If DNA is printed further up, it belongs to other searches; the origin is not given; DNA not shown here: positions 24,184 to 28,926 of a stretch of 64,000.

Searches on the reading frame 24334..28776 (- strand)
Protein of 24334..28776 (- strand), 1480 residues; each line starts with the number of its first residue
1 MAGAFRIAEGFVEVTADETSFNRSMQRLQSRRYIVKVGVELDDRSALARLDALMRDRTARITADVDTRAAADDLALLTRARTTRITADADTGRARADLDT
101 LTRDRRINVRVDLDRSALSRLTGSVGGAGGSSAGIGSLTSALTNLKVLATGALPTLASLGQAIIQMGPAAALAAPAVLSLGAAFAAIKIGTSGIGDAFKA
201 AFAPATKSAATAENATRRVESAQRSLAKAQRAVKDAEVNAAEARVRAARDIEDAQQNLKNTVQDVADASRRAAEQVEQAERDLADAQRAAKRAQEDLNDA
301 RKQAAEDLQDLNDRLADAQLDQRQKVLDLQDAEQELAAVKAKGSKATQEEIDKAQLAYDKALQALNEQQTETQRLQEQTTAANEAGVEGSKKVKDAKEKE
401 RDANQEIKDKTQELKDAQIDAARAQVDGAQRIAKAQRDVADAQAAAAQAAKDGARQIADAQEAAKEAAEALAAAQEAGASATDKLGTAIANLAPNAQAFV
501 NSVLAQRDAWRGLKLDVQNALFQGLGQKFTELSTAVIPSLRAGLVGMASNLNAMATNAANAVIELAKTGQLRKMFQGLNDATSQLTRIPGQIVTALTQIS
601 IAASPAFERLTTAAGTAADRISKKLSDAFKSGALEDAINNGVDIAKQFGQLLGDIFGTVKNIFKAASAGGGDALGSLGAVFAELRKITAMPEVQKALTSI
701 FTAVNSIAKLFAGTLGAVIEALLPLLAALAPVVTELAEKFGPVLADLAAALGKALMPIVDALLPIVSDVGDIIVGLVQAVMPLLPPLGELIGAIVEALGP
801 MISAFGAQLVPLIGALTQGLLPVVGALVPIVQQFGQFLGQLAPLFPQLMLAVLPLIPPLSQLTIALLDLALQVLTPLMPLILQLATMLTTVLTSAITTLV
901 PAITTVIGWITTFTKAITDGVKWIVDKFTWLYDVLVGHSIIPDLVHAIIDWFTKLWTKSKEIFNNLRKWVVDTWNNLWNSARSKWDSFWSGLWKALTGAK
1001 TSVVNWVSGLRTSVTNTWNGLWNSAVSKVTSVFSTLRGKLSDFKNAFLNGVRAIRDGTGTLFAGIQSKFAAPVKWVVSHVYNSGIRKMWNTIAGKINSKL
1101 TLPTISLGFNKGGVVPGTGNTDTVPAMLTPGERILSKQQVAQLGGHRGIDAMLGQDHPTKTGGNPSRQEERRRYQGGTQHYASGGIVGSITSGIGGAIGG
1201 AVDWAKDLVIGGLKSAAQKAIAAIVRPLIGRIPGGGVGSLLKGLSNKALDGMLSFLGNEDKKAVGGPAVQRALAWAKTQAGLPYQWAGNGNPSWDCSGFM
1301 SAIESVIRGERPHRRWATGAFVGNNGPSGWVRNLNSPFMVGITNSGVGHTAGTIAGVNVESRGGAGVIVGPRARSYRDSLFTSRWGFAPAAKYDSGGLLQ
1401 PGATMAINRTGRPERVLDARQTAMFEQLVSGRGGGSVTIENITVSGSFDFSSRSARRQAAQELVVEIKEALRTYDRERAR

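Call 57: search_protein_families(library=phrogs, proteins=[window:24334-28776:-], max_evalue=0.001)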
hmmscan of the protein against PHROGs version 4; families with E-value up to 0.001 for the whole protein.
window:24334-28776:- (1480 aa): 27 families (the best 25 are shown)
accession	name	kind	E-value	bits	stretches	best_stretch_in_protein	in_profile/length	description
phrog_6090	-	tail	3.5e-133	447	3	445-1221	420-1208/1853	tail length tape measure protein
phrog_4197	-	tail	4.8e-121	406.8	6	265-449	330-516/1783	tail length tape measure protein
phrog_971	-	lysis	1.5e-56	193.8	1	607-1430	318-1086/1338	endolysin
phrog_3547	-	tail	3.4e-55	188.5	3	412-749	245-574/1767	tail length tape measure protein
phrog_7025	-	tail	1.6e-49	169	4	431-803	770-1139/2880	tail length tape measure protein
phrog_305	-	tail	2.3e-44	153.3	1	247-1097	31-695/1001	tail length tape measure protein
phrog_5448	-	tail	7.4e-39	133.6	4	983-1189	2158-2358/3103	tail length tape measure protein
phrog_934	-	tail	2.9e-28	98.9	3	252-730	16-492/1988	tail length tape measure protein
phrog_58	-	tail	3.4e-28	99.6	1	280-1082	189-953/1544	tail length tape measure protein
phrog_1535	-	tail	3e-24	86.3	1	420-1205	418-1066/1152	tail length tape measure protein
phrog_167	-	tail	4.3e-22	78.7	1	206-1230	155-1158/1555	tail length tape measure protein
phrog_5493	-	tail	2.9e-21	76.5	1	624-1078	547-979/1102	tail length tape measure protein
phrog_1272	-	tail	7.5e-17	61.4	1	728-1234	542-991/1606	tail length tape measure protein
phrog_8927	-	tail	1.7e-16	60.5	2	265-1189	44-1009/1619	tail length tape measure protein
phrog_1204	-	tail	8.3e-14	51.4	1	209-979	279-968/1483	tail protein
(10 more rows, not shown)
